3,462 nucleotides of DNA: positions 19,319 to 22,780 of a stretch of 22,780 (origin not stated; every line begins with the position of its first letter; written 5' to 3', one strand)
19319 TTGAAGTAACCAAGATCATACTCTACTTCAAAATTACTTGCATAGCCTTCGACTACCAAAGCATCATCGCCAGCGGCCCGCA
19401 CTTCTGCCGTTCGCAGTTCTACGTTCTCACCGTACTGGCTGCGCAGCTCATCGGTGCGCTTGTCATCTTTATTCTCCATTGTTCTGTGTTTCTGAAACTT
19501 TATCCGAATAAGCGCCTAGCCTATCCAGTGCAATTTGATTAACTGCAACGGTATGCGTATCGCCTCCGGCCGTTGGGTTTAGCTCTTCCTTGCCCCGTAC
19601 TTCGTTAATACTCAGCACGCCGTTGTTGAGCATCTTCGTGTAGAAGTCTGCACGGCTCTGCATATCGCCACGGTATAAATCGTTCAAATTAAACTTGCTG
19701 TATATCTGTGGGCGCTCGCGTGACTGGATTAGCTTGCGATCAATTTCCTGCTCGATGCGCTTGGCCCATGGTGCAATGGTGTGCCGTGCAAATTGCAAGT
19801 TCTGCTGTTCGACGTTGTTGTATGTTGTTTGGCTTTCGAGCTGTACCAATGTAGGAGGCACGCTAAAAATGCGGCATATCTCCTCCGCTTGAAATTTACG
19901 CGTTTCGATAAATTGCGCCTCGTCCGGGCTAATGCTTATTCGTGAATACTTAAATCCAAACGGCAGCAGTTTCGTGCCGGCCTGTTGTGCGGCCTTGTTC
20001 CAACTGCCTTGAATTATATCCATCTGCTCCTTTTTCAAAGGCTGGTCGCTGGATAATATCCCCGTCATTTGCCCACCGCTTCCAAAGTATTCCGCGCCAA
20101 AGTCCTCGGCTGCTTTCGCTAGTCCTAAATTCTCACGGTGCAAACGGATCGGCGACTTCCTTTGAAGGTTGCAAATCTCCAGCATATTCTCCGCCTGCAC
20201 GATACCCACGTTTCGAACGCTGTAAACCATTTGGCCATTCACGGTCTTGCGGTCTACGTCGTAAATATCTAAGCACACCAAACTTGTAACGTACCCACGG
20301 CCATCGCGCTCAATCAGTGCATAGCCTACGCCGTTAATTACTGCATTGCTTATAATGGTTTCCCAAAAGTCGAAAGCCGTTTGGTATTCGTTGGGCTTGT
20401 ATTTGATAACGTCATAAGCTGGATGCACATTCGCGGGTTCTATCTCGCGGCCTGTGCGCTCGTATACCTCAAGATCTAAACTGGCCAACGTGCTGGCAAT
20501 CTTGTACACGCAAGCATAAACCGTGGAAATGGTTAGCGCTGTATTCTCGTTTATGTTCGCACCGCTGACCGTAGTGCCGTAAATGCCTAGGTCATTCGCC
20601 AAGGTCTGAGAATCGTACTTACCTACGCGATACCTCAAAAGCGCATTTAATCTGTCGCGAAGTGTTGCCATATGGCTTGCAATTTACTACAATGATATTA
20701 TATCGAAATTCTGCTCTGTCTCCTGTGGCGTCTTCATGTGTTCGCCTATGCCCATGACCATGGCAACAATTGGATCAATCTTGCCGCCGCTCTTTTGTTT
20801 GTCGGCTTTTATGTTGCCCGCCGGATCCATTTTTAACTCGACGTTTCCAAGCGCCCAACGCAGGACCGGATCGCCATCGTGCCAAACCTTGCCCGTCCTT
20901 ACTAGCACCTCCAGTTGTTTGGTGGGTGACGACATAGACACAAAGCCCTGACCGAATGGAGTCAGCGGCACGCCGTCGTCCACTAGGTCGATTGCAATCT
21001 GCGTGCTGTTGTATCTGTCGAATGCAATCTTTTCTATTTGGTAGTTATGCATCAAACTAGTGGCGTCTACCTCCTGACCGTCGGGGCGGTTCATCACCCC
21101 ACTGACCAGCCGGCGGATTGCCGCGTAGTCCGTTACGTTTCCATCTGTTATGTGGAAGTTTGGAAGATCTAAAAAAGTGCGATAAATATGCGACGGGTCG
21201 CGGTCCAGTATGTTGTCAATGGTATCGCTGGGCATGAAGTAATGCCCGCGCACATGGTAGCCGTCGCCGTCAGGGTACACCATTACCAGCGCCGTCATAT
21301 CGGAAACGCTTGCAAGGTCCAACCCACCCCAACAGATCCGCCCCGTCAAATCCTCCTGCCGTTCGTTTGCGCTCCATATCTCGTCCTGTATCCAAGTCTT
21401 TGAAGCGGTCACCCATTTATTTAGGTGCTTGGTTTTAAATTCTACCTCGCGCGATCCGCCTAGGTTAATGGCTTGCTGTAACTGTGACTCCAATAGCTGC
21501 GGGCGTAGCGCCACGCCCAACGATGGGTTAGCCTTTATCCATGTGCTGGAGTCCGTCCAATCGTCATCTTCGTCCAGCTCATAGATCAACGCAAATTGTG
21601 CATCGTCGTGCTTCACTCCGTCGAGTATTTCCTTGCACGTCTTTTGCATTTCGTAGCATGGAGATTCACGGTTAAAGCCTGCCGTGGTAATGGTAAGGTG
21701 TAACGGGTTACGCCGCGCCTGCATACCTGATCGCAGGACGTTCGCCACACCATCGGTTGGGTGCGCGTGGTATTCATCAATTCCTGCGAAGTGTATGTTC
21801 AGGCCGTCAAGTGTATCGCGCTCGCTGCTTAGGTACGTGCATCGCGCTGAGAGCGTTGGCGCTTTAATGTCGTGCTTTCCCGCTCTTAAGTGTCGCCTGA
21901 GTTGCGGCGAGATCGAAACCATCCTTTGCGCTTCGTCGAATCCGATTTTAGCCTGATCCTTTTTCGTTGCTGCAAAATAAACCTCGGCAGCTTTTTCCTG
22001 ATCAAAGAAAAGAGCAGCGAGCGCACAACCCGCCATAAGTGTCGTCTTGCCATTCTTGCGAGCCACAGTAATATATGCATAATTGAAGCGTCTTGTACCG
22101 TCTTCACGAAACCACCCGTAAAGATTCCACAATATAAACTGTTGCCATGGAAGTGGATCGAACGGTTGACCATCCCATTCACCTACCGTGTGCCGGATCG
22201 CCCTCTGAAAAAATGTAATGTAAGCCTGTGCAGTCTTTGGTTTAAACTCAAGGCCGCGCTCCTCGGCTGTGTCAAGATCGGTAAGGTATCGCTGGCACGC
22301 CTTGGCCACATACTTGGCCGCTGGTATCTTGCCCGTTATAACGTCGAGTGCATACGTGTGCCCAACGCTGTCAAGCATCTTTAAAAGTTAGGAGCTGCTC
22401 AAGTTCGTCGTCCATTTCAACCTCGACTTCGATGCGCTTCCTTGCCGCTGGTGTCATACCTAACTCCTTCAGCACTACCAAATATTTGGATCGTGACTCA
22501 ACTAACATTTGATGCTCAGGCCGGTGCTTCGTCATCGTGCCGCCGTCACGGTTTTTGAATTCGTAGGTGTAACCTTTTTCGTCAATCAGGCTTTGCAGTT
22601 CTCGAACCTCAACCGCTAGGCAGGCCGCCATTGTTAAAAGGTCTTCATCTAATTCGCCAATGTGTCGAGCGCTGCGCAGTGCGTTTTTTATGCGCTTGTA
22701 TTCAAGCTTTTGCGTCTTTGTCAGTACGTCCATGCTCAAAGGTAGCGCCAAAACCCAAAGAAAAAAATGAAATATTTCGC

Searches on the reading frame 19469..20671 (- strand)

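Call 22: search_protein_families(library=pfam, proteins=[window:19469-20671:-], max_evalue=0.01)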
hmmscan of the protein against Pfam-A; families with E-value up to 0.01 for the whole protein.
window:19469-20671:- (400 aa): 1 family
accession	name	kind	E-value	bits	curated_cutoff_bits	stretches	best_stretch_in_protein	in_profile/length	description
PF04860.17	Phage_portal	-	5e-94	315.5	39.1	1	49-362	1-320/321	Phage portal protein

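Call 23: search_protein_families(library=phrogs, proteins=[window:19469-20671:-], max_evalue=0.01)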
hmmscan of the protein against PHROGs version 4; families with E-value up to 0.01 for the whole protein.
window:19469-20671:- (400 aa): 8 families
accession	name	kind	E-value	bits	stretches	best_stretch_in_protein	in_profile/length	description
phrog_12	-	head and packaging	2.5e-100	338.4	1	27-389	72-440/646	portal protein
phrog_5929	-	head and packaging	9e-60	202.8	1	186-397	2-217/228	portal protein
phrog_2662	-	head and packaging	1e-55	190.6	1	15-376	27-417/717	portal protein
phrog_11323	-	unknown function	4.6e-36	124.8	1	277-399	3-126/130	-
phrog_2271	-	head and packaging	2.1e-20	73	1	32-385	36-404/859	portal protein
phrog_21454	-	unknown function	2.4e-13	51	1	229-373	27-169/320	-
phrog_37955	-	head and packaging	0.0016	17.6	1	216-373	336-486/945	portal protein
phrog_9856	-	unknown function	0.0028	17.7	1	34-160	38-168/223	-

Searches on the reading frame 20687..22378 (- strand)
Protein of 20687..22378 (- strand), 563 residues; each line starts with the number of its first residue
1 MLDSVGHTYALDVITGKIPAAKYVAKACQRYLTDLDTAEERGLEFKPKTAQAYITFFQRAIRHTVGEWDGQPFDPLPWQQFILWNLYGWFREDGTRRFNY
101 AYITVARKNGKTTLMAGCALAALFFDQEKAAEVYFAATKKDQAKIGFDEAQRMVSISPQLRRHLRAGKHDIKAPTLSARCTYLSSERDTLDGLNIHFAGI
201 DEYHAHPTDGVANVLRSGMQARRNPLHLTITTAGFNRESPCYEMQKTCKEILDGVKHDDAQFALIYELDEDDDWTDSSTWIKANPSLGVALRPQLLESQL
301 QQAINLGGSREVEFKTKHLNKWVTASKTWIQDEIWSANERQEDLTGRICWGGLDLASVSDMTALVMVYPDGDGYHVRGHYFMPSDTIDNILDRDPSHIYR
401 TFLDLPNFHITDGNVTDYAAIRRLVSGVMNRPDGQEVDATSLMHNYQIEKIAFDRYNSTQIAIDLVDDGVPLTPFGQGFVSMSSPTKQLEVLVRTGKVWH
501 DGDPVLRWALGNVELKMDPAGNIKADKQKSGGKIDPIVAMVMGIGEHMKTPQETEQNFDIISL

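Call 22: search_protein_families(library=pfam, proteins=[window:20687-22378:-], max_evalue=0.01)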
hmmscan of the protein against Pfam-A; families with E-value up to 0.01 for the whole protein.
window:20687-22378:- (563 aa): 3 families
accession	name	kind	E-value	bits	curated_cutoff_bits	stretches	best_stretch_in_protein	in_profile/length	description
PF20441.4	TerL_nuclease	-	7.9e-44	150.4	24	1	257-547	3-282/286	Terminase large subunit, endonuclease domain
PF03354.21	TerL_ATPase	-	2.5e-41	141.8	23.7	1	77-250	1-178/178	Terminase large subunit, ATPase domain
PF03237.21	Terminase_6N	-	4e-06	27.1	22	1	106-223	5-125/215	Terminase large subunit, T4likevirus-type, N-terminal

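Call 23: search_protein_families(library=phrogs, proteins=[window:20687-22378:-], max_evalue=0.01)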
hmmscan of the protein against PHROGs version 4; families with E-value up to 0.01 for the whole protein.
window:20687-22378:- (563 aa): 7 families
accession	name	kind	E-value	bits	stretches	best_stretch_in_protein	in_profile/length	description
phrog_9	-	head and packaging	4.8e-158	529.4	1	9-556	170-672/812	terminase large subunit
phrog_2699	-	head and packaging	2.7e-80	270.6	1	246-556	3-302/315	terminase large subunit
phrog_4914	-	head and packaging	6.4e-42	144.6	1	6-196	11-211/213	terminase large subunit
phrog_10517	-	head and packaging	6e-35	121.7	1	6-140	37-172/207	terminase large subunit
phrog_7331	-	head and packaging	6.5e-26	91.2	1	458-556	3-101/113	terminase large subunit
phrog_7622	-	head and packaging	0.00015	22.4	1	84-202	66-187/224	terminase large subunit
phrog_37124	-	unknown function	0.006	17.4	0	353-480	1-127/143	-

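Call 56: search_dna_similar(query=window:20687-22378:-, collection=phages, mode=protein, max_rows=15)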
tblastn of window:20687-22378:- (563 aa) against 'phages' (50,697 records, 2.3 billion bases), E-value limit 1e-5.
Records with a match: 2495; places in all: 2499; records where one place covers at least 80% of the query: 2065.
Best place of each record, by identity: <60% 2495.
By first word of the organism name: Streptococcus 467; Staphylococcus 280; Vibrio 223; Mycobacterium 156; Enterococcus 145; Lactococcus 135; Paenibacillus 110; Lactobacillus 75; Bacillus 70; Ralstonia 62; and 108 more.
By host as written in the record: - 366; Streptococcus thermophilus 130; Mycobacterium smegmatis mc2 155 108; Lactococcus lactis 80; Staphylococcus aureus 78; Ralstonia solanacearum 49; Escherichia coli 44; Enterococcus faecalis 43; and 774 more.
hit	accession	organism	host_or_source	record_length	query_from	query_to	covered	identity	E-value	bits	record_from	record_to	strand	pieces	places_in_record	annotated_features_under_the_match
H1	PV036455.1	Lachnospiraceae phage IMGVR 15430980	Lachnospiraceae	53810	37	559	93%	38.6%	1e-93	320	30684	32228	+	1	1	terminase large subunit | hypothetical protein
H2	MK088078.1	Marinobacter phage AS1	Marinobacter sp. D1S9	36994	4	549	97%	36.8%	4e-95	323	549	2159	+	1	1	terminase large subunit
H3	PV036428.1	phage NatCom_18656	human feces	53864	48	559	91%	39.1%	5e-90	309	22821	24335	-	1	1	terminase large subunit | hypothetical protein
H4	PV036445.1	Evtepia phage NatCom_42594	Evtepia sp. 900546255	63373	48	559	91%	39.1%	5e-90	309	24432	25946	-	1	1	terminase large subunit | hypothetical protein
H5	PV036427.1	Evtepia phage NatCom_11697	Evtepia sp.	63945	48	559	91%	39.1%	5e-90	309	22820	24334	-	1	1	terminase large subunit | hypothetical protein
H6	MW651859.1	Pseudomonas phage vB_PstS-pAN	Pseudomonas stutzeri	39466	9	544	95%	37.0%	1e-94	322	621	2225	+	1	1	terminase large subunit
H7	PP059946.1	Vibrio phage vB_PvuS_Pm34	Vibrio cholerae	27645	6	544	96%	36.7%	5e-87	300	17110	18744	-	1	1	terminase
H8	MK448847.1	Streptococcus phage Javan124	Streptococcus dysgalactiae ERR084975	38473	54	544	87%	40.1%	4e-91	312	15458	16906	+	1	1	terminase large subunit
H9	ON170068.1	Ralstonia phage YO028_2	Ralstonia solanacearum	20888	8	544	95%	36.6%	3e-86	298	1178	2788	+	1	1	record has no annotation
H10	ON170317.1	Ralstonia phage YO187_2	Ralstonia solanacearum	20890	8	544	95%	36.6%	9e-86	296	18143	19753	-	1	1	record has no annotation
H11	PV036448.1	phage NatCom_34192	human feces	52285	57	544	87%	40.2%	9e-90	308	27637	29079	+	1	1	terminase large subunit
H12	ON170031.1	Ralstonia phage YO009_2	Ralstonia solanacearum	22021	8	544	95%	36.5%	2e-85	296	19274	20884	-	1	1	record has no annotation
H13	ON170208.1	Ralstonia phage YO122_1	Ralstonia solanacearum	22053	8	544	95%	36.5%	2e-85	296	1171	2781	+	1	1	record has no annotation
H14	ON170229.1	Ralstonia phage YO135_1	Ralstonia solanacearum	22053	8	544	95%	36.5%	2e-85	296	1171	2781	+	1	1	record has no annotation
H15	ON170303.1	Ralstonia phage YO178_3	Ralstonia solanacearum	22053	8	544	95%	36.5%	2e-85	296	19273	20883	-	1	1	record has no annotation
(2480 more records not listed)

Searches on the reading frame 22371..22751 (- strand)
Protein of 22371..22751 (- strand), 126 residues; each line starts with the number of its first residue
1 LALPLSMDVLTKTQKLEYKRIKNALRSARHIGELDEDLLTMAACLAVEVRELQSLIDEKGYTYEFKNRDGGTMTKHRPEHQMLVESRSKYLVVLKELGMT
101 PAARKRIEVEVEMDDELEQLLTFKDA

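Call 22: search_protein_families(library=pfam, proteins=[window:22371-22751:-], max_evalue=0.01)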
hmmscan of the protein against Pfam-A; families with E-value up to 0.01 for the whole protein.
window:22371-22751:- (126 aa): 2 families
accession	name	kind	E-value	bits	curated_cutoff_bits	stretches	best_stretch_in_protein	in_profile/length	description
PF05119.17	Terminase_4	-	9.4e-15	55.3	24.7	1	16-112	3-96/98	Phage terminase, small subunit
PF23931.1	Terminase_6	-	1.2e-05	26.2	27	1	22-120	3-88/96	Terminase small subunit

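Call 23: search_protein_families(library=phrogs, proteins=[window:22371-22751:-], max_evalue=0.01)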
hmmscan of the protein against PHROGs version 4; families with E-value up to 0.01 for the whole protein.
window:22371-22751:- (126 aa): 4 families
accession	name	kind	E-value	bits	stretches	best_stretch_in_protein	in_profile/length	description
phrog_83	-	head and packaging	2.8e-11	44.4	1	10-121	88-199/246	terminase small subunit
phrog_361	-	head and packaging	7.1e-09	37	1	12-117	5-120/129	terminase small subunit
phrog_1066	-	unknown function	7.5e-07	30.3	1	12-116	11-110/119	-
phrog_10639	-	DNA, RNA and nucleotide metabolism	0.0091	17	0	21-113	13-98/127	DNA binding protein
